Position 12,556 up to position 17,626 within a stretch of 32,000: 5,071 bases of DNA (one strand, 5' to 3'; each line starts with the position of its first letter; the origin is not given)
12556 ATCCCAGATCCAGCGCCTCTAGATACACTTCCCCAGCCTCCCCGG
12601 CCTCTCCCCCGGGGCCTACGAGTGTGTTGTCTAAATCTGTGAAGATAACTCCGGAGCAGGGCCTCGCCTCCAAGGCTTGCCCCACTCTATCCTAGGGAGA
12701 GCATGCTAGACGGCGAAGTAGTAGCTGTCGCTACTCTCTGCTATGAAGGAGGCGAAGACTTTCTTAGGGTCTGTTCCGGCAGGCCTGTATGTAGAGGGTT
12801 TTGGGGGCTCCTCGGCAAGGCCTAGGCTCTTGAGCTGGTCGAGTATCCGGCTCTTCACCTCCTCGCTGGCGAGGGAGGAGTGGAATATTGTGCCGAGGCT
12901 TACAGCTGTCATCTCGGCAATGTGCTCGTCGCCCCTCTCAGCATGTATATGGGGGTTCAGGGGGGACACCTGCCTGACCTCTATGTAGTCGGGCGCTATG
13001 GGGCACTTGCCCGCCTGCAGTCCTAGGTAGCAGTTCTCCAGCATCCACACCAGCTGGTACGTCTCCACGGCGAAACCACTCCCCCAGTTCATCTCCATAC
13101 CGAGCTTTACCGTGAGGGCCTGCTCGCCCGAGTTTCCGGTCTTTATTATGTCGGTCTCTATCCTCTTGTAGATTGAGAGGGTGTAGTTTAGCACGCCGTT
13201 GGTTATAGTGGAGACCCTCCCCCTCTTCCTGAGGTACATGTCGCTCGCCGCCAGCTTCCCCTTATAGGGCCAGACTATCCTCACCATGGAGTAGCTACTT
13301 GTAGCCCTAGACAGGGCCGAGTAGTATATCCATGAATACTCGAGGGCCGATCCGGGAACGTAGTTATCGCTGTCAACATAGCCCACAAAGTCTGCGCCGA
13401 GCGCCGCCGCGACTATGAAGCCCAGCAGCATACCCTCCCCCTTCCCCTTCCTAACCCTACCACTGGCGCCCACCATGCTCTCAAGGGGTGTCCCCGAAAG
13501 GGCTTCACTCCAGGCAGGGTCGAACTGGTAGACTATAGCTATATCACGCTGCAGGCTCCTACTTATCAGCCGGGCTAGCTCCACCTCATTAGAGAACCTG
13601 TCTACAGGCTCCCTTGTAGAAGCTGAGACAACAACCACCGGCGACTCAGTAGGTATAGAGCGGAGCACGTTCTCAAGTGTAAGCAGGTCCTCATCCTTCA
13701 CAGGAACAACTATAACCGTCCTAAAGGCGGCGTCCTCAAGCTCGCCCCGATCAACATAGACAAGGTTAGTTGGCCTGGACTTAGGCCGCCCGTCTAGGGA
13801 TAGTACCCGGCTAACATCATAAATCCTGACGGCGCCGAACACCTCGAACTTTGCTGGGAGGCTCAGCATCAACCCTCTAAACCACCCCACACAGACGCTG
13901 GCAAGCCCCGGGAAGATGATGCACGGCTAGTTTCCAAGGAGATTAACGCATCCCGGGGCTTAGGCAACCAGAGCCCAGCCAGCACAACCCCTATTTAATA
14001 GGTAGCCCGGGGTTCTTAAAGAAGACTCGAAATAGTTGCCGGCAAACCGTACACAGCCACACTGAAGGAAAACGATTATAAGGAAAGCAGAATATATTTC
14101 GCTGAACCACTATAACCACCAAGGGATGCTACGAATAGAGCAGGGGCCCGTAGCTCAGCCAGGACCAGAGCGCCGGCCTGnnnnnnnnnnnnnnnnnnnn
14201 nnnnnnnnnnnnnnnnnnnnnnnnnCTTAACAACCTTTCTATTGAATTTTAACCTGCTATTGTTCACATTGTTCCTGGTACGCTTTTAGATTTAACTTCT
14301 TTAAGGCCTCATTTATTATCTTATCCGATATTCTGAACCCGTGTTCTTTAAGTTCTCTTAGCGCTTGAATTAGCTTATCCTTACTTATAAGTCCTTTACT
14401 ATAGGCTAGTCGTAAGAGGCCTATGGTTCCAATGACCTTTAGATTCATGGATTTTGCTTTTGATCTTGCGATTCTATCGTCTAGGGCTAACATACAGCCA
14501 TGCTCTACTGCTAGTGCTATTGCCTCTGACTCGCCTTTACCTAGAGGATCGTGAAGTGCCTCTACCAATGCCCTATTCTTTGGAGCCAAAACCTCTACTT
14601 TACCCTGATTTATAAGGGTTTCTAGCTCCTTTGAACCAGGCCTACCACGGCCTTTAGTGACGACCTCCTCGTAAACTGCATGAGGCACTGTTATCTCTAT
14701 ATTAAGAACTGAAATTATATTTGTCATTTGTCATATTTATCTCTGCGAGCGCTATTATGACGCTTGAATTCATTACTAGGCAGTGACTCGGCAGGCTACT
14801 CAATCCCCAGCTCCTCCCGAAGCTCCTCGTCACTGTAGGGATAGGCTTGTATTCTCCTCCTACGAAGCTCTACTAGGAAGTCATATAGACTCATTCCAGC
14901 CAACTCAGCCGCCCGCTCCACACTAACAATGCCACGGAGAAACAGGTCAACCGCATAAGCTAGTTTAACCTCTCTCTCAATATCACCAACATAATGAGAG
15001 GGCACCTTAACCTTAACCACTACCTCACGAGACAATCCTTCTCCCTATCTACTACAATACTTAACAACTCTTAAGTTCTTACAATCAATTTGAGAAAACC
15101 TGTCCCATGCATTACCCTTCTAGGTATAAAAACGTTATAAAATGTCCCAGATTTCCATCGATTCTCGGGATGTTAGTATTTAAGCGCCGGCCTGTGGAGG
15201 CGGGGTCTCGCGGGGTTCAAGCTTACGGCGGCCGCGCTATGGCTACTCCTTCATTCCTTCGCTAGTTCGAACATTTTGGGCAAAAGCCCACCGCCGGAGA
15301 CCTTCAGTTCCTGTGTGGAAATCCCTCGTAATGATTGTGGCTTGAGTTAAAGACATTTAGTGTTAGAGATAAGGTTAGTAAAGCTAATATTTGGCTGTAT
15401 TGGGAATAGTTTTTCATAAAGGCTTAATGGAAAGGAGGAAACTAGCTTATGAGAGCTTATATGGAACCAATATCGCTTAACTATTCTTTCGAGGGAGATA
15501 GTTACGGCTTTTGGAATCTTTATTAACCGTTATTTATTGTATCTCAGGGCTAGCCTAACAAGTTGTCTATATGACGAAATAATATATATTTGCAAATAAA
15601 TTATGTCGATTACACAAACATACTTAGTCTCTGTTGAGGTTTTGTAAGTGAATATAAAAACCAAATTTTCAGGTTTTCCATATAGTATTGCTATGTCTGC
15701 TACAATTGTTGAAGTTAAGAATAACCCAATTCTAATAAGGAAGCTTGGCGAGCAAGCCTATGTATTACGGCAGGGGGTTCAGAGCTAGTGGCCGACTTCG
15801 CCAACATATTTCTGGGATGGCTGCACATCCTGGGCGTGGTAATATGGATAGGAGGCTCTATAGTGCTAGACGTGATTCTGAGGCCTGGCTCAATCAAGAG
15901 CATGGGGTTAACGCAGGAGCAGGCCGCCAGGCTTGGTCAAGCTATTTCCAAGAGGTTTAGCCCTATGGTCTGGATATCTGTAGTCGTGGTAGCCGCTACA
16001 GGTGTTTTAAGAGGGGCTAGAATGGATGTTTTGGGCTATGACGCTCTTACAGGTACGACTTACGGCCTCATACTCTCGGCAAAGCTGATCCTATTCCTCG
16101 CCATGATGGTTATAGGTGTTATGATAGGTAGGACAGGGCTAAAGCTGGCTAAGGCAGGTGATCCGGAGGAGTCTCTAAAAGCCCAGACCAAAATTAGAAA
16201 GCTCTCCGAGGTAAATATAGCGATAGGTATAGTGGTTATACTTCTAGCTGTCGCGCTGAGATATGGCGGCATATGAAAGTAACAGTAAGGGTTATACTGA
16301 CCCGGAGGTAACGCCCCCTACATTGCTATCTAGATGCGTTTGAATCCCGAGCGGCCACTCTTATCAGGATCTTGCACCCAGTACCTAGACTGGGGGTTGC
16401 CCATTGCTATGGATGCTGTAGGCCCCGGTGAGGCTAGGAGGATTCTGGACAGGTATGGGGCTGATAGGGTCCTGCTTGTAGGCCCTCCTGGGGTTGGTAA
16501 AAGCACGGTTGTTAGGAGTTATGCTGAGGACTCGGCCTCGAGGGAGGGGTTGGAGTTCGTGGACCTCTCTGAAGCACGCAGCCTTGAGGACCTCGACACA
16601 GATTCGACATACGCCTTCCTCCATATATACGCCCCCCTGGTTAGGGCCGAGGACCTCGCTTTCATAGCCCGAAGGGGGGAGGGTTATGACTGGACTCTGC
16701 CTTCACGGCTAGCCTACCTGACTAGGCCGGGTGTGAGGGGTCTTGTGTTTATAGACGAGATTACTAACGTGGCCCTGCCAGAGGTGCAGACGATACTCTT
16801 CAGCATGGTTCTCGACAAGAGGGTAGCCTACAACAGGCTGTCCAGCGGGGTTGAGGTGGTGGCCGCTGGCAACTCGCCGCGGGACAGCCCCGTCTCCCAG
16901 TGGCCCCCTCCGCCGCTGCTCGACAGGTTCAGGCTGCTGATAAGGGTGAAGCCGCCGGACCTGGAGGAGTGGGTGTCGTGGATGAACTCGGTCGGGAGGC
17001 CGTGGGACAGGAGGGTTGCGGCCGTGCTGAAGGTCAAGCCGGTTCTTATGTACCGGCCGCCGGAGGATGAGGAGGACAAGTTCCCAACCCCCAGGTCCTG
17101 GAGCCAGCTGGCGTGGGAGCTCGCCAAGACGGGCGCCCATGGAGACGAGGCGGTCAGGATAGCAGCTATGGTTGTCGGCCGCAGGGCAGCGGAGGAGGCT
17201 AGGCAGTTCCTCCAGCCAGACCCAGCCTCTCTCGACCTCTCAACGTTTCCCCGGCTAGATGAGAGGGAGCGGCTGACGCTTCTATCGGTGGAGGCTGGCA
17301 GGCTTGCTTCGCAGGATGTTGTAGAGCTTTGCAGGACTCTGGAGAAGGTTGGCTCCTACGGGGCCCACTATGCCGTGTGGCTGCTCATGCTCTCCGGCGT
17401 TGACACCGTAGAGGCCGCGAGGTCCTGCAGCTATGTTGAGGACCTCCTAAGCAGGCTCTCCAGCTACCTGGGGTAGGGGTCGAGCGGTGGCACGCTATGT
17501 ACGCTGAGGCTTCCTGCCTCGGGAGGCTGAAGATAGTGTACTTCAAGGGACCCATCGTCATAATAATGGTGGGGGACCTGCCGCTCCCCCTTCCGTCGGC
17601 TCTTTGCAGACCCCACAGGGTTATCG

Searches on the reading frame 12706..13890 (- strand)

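Call 108: search_protein_families(library=pfam, proteins=[window:12706-13890:-], max_evalue=0.001)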
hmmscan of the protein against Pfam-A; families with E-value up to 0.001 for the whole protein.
window:12706-13890:- (394 aa): 1 family
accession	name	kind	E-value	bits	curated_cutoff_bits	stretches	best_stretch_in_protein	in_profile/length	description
PF09488.16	Osmo_MPGsynth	-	5.6e-133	443.9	27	1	12-378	2-377/381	Mannosyl-3-phosphoglycerate synthase (osmo_MPGsynth)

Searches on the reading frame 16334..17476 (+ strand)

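Call 108: search_protein_families(library=pfam, proteins=[window:16334-17476:+], max_evalue=0.001)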
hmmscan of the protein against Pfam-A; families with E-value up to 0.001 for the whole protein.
window:16334-17476:+ (380 aa): 6 families
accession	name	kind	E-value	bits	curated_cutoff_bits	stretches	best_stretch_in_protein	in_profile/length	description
PF07728.20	AAA_5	-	2e-07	31.5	22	1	46-199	2-139/139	AAA domain (dynein-related subfamily)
PF00004.35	AAA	-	2.7e-06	28.3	21.2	1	46-203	1-127/131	ATPase family associated with various cellular activities (AAA)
PF13191.12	AAA_16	-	4.7e-05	24.4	32.6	1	42-71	20-52/167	AAA ATPase domain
PF13401.12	AAA_22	-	9.3e-05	23.2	27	1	45-89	7-52/130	AAA domain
PF05673.19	DUF815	-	0.00027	20.6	23.8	1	35-86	45-94/249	Protein of unknown function (DUF815)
PF13173.12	AAA_14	-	0.00066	20.1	27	0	46-146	5-74/129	AAA domain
